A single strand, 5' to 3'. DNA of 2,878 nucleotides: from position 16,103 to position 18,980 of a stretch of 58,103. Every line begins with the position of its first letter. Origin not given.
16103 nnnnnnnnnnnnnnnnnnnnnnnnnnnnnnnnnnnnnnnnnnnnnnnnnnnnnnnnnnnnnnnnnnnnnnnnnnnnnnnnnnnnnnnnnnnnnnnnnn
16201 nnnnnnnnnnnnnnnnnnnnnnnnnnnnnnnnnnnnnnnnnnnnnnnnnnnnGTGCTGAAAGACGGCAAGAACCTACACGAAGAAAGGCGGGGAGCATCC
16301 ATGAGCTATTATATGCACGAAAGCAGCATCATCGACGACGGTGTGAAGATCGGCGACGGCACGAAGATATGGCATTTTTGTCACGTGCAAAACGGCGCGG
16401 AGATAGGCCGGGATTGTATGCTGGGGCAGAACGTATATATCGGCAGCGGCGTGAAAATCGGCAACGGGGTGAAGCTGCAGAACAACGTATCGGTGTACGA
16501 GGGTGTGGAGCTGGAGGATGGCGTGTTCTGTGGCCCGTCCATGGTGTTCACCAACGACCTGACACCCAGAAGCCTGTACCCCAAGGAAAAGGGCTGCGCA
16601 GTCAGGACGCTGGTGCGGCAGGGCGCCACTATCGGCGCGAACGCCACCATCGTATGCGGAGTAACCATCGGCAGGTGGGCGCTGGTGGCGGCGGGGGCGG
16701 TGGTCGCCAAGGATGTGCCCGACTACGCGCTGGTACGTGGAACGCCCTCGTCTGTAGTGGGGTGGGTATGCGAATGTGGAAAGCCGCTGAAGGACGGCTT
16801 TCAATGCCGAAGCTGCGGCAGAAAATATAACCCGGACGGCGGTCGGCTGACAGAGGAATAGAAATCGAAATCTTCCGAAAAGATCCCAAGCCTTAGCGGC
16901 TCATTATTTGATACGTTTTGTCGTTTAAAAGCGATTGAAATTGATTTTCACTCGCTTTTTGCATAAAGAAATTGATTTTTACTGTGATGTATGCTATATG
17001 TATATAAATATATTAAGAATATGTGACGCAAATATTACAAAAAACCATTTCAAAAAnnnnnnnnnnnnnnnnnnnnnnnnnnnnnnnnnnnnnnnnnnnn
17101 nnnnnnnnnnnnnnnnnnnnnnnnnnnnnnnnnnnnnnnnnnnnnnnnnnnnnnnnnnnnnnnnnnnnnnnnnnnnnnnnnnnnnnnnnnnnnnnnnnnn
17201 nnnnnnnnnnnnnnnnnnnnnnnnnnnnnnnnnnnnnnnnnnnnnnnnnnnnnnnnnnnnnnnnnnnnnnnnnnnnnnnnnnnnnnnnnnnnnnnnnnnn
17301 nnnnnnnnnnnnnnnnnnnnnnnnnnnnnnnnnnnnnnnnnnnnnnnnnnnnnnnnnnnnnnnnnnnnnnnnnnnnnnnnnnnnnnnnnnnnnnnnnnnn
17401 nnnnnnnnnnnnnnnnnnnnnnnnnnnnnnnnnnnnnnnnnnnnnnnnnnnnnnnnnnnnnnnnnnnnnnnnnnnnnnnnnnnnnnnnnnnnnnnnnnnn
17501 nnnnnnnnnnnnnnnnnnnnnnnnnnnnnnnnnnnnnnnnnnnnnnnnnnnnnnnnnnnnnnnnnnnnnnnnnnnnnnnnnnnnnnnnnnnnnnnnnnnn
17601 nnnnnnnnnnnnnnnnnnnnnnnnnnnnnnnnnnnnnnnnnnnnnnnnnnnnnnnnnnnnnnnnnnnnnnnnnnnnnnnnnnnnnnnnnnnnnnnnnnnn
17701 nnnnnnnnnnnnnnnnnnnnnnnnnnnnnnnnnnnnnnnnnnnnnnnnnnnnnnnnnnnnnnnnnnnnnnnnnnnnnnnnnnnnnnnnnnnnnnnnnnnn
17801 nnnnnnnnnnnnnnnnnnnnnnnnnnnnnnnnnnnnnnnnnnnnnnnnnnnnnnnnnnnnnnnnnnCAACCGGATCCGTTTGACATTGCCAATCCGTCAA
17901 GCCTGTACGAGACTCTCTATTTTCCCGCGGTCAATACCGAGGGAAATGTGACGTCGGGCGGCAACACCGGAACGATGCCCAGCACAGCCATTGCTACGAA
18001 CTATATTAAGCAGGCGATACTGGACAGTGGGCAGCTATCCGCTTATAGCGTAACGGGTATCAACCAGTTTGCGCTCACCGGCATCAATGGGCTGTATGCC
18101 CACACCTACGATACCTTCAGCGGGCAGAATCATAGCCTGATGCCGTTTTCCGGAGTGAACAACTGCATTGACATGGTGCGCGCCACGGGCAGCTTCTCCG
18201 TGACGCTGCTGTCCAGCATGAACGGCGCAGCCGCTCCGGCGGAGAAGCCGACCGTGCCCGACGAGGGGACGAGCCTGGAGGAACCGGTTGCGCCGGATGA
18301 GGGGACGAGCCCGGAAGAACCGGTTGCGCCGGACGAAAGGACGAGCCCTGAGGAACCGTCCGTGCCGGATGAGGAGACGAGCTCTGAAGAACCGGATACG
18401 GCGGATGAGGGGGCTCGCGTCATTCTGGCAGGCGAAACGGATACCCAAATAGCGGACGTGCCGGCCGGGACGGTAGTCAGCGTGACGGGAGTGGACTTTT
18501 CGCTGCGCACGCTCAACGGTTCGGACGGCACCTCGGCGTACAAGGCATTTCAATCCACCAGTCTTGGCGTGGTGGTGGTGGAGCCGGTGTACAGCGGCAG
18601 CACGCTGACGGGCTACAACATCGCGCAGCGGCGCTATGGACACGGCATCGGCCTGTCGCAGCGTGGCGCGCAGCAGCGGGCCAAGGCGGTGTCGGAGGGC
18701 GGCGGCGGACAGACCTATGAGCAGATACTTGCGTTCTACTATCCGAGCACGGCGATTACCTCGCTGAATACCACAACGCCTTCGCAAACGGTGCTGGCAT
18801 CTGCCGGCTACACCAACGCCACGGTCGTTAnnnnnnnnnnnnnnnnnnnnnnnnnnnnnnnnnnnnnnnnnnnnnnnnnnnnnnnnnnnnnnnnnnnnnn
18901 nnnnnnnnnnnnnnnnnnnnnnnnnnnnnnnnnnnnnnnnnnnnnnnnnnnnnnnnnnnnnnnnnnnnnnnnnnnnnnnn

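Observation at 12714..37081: Composite Gram-positive surface-glycan locus combining a di-N-acetylated uronic acid pathway, a nonulosonate pathway, Wzx/Wzy and a Gtr-type modification module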

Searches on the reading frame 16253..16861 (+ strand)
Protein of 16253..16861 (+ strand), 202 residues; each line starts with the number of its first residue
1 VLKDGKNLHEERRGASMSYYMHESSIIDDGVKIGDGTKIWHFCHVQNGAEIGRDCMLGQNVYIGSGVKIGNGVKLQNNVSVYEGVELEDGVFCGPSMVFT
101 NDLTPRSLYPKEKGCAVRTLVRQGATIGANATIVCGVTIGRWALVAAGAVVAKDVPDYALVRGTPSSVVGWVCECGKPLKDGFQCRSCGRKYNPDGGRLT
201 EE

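Call 3: search_protein_families(library=pfam, proteins=[window:16253-16861:+])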
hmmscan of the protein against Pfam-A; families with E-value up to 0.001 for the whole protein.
window:16253-16861:+ (202 aa): 4 families
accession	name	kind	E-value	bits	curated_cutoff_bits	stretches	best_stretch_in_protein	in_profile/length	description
PF00132.30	Hexapep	-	1.9e-23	81.6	27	3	30-64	1-35/36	Bacterial transferase hexapeptide (six repeats)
PF14602.12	Hexapep_2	-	2.4e-13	50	27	2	51-82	4-33/34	Hexapeptide repeat of succinyl-transferase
PF25084.1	LbH_EIF2B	-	2.4e-08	34.4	54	1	21-92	12-86/105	EIF2B subunit epsilon LbH domain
PF25087.1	GMPPB_C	-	0.00023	21.3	39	0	45-75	7-37/110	GMPPB C-terminal domain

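Call 5: search_protein_families(library=ncbifam, proteins=[window:16253-16861:+])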
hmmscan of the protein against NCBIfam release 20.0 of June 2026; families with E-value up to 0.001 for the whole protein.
window:16253-16861:+ (202 aa): 46 families (the best 25 are shown)
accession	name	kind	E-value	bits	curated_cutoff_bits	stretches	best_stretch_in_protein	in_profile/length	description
TIGR03570.1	NeuD_NnaD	subfamily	3.7e-25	88.7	160.8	2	12-96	81-165/202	NeuD/PglB/VioB family sugar acetyltransferase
NF002060.0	PRK00892.1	subfamily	1.3e-18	67.2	207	1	17-96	100-179/345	UDP-3-O-(3-hydroxymyristoyl)glucosamine N-acyltransferase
NF003657.0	PRK05289.1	equivalog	2.2e-16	59.7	226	2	20-81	5-66/264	acyl-ACP--UDP-N-acetylglucosamine O-acyltransferase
TIGR03532.1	DapD_Ac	equivalog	6.4e-16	58.7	231.75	1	122-172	164-214/231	2,3,4,5-tetrahydropyridine-2,6-dicarboxylate N-acetyltransferase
TIGR01852.1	lipid_A_lpxA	equivalog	9.7e-16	57.8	231.05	2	22-78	2-58/254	acyl-ACP--UDP-N-acetylglucosamine O-acyltransferase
TIGR01853.1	lipid_A_lpxD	equivalog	3.1e-15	55.9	242.5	1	20-98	94-172/325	UDP-3-O-(3-hydroxymyristoyl)glucosamine N-acyltransferase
NF010937.0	PRK14357.1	equivalog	9.5e-15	54.4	658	2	118-173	383-440/448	bifunctional UDP-N-acetylglucosamine diphosphorylase/glucosamine-1-phosphate N-acetyltransferase GlmU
NF010935.0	PRK14355.1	equivalog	1.4e-14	53.6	718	2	23-96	261-332/459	bifunctional UDP-N-acetylglucosamine diphosphorylase/glucosamine-1-phosphate N-acetyltransferase GlmU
NF010933.0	PRK14353.1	equivalog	4.6e-14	51.9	505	2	118-162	380-424/453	bifunctional UDP-N-acetylglucosamine diphosphorylase/glucosamine-1-phosphate N-acetyltransferase GlmU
NF058585.1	HptprglPActTf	PfamEq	9.7e-14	51.3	300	1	124-169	112-157/172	heptaprenylglyceryl phosphate O-acetyltransferase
NF041874.1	EPS_EpsC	equivalog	1.3e-13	51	150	2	118-169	113-164/168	serine O-acetyltransferase EpsC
NF010934.1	PRK14354.1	equivalog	1.5e-13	50.1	450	2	117-160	389-432/447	bifunctional UDP-N-acetylglucosamine diphosphorylase/glucosamine-1-phosphate N-acetyltransferase GlmU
TIGR01173.1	glmU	equivalog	1.7e-13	50.3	366.85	1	118-163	391-436/452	bifunctional UDP-N-acetylglucosamine diphosphorylase/glucosamine-1-phosphate N-acetyltransferase GlmU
NF000311.1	Vat_ABCDEFH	equivalog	5.5e-13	48.9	300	1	121-169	113-161/201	Vat family streptogramin A O-acetyltransferase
NF000020.1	stregram_VatE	exception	4.5e-12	46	450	1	119-173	116-170/214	streptogramin A O-acetyltransferase Vat(E)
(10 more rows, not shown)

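Call 17: search_solved_structures(query=window:16253-16861:+, max_evalue=0.00001)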
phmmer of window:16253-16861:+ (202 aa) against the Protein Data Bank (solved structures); distinct sequences matched with E-value up to 0.00001: 57.
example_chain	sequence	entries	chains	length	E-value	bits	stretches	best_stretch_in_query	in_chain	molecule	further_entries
3mqg_A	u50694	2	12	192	4.8e-59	202.5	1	21-179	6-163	Lipopolysaccharides biosynthesis acetyltransferase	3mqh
4mzu_A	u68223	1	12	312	3.1e-37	131.3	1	31-172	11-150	WxcM-like protein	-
7s43_A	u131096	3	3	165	7.1e-35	123.6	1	30-157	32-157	N-acetyltransferase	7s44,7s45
7s3u_A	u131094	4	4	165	5.1e-34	120.8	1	30-157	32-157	N-acetyltransferase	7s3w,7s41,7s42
3fs8_A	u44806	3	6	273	5.5e-16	61.8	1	25-168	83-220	QdtC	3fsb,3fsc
3r8y_A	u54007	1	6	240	1.8e-13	53.6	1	118-177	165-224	2,3,4,5-tetrahydropyridine-2,6-dicarboxylate N-acetyltransferase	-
3ftt_A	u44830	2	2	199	1.2e-10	44.4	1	64-170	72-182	Putative acetyltransferase SACOL2570 | Galactoside O-acetyltransferase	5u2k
3v4e_A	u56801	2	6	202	1.2e-10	44.4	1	64-170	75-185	Galactoside O-acetyltransferase | Putative acetyltransferase SACOL2570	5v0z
4dcl_A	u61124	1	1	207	1.3e-10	44.3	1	64-170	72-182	Putative acetyltransferase SACOL2570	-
4egg_A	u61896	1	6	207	1.3e-10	44.3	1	64-170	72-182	Putative acetyltransferase SACOL2570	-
2ic7_A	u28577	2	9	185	4.4e-10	42.6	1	55-172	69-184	Maltose transacetylase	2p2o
3r0s_A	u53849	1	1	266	2.8e-09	39.9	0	29-118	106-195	Acyl-[acyl-carrier-protein]--UDP-N-acetylglucosamine O-acyltransferase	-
8e62_A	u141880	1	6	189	7.8e-09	38.5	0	48-96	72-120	UDP-N-acetylglucosamine acyltransferase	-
3t57_A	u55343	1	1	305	9.1e-09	38.2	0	45-89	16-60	UDP-N-acetylglucosamine O-acyltransferase domain-containing protein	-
3ect_A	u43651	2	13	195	9.9e-09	38.1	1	63-169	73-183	Hexapeptide-repeat containing-acetyltransferase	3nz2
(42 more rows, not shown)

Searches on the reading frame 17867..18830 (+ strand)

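Call 78: search_protein_families(library=pfam, proteins=[window:17867-18830:+], max_evalue=0.01)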
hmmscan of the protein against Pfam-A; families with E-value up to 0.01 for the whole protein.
window:17867-18830:+ (321 aa): 0 families
